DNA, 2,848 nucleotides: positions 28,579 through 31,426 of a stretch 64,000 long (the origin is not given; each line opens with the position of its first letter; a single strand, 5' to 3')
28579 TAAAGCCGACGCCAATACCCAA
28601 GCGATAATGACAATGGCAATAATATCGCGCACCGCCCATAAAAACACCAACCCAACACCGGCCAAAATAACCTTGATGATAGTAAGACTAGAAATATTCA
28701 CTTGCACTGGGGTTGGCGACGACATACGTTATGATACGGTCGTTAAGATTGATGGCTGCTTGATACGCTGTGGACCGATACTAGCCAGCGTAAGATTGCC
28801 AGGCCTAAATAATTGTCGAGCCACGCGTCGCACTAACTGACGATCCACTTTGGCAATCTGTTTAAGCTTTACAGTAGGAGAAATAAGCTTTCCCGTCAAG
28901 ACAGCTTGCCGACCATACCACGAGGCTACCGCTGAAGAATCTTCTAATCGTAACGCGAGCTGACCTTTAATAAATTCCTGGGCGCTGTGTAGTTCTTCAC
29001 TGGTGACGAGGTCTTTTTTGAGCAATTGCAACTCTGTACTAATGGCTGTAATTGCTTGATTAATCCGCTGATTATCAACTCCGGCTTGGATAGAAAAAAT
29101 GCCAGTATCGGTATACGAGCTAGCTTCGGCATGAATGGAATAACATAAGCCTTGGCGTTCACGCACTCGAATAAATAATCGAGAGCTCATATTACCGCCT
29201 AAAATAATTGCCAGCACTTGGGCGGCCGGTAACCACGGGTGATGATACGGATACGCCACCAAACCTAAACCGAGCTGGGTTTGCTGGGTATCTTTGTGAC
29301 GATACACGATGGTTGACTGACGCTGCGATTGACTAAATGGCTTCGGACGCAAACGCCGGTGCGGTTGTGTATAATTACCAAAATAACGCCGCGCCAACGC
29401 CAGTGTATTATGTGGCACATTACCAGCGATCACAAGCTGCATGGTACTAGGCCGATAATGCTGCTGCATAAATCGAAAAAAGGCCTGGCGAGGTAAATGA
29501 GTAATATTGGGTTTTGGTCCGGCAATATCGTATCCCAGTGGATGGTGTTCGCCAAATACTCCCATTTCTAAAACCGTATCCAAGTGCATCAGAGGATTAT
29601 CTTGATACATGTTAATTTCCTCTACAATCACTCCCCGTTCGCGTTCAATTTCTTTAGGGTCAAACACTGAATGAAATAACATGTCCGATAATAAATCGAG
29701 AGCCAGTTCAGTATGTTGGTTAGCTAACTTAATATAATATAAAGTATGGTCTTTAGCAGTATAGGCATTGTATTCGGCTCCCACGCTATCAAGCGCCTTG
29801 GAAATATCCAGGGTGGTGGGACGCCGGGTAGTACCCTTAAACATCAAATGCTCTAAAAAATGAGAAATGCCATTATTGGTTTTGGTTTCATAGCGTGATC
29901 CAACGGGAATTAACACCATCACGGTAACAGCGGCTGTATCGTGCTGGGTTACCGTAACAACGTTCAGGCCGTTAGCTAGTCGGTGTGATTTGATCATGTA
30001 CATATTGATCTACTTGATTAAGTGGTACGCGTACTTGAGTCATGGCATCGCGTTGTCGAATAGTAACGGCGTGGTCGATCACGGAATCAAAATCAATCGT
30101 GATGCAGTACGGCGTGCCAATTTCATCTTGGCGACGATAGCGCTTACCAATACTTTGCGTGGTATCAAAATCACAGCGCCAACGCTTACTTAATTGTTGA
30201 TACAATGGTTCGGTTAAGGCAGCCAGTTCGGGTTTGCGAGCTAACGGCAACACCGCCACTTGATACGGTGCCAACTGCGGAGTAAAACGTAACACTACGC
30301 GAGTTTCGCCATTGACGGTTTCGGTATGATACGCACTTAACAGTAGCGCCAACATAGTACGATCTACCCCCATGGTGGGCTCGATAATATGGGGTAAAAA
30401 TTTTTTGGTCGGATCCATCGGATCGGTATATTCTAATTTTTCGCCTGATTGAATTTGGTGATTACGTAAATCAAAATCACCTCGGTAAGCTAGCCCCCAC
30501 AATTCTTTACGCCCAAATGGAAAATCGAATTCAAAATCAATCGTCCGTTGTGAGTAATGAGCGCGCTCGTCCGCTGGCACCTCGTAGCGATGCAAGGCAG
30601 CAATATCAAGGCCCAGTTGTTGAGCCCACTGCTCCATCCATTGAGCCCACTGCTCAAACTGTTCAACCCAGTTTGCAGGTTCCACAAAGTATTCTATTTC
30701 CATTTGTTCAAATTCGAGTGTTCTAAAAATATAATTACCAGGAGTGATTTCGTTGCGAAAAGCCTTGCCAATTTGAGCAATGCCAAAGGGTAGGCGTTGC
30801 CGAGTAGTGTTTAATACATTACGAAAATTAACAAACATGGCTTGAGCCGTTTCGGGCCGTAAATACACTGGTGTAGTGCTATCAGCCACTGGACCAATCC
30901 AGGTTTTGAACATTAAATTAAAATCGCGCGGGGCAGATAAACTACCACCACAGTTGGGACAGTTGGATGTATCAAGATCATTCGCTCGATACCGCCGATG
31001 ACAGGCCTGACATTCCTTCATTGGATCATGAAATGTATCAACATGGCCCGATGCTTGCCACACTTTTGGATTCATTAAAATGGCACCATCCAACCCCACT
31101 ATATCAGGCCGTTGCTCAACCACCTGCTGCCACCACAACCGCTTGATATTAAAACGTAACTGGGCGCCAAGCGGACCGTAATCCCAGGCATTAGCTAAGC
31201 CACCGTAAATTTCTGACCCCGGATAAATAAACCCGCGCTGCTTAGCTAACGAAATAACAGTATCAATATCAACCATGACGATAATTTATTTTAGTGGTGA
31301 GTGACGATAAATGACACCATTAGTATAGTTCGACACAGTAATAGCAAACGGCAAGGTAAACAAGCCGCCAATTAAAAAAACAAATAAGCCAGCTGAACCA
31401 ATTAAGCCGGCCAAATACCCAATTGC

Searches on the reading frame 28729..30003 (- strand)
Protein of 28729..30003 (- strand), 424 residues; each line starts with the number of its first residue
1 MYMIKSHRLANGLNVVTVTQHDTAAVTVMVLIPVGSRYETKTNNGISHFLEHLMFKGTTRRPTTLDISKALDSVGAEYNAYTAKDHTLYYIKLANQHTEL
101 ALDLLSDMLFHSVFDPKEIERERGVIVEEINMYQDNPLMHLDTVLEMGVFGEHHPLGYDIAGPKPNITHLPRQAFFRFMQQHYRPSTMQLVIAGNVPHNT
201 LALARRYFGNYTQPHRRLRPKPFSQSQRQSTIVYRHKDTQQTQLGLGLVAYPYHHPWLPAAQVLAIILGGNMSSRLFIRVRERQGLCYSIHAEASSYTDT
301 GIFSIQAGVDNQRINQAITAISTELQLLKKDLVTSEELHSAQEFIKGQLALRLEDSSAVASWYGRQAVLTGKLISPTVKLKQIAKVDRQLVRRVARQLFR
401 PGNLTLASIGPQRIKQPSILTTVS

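Call 14: search_protein_families(library=pfam, proteins=[window:28729-30003:-], max_evalue=0.001)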
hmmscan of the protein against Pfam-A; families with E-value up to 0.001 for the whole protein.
window:28729-30003:- (424 aa): 2 families
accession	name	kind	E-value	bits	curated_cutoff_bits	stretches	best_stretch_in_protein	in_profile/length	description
PF05193.26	Peptidase_M16_C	-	5.1e-41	141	23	1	171-342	3-178/181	Peptidase M16 inactive domain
PF00675.25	Peptidase_M16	-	9.4e-40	136.4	22.3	1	15-162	2-147/149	Insulinase (Peptidase family M16)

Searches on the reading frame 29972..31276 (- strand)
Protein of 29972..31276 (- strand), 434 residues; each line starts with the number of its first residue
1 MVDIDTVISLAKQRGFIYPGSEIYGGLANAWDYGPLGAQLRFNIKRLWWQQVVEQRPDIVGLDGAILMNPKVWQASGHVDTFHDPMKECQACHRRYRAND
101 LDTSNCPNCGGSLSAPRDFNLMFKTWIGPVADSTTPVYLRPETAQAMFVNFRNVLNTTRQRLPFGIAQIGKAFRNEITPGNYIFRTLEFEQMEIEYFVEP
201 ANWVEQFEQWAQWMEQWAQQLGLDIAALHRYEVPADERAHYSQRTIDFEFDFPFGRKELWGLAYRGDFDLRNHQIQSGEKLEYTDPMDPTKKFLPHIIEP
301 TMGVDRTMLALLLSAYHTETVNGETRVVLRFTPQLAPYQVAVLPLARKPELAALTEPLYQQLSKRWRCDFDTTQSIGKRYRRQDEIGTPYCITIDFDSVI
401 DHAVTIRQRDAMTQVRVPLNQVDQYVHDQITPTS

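Call 14: search_protein_families(library=pfam, proteins=[window:29972-31276:-], max_evalue=0.001)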
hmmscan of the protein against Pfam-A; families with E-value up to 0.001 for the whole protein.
window:29972-31276:- (434 aa): 2 families
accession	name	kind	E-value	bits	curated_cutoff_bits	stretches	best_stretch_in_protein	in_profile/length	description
PF03129.25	HGTP_anticodon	-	1e-18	67.7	21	1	339-427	1-92/94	Anticodon binding domain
PF00587.30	tRNA-synt_2b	-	3.9e-13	50.3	29.3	1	137-312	11-176/179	tRNA synthetase class II core domain (G, H, P, S and T)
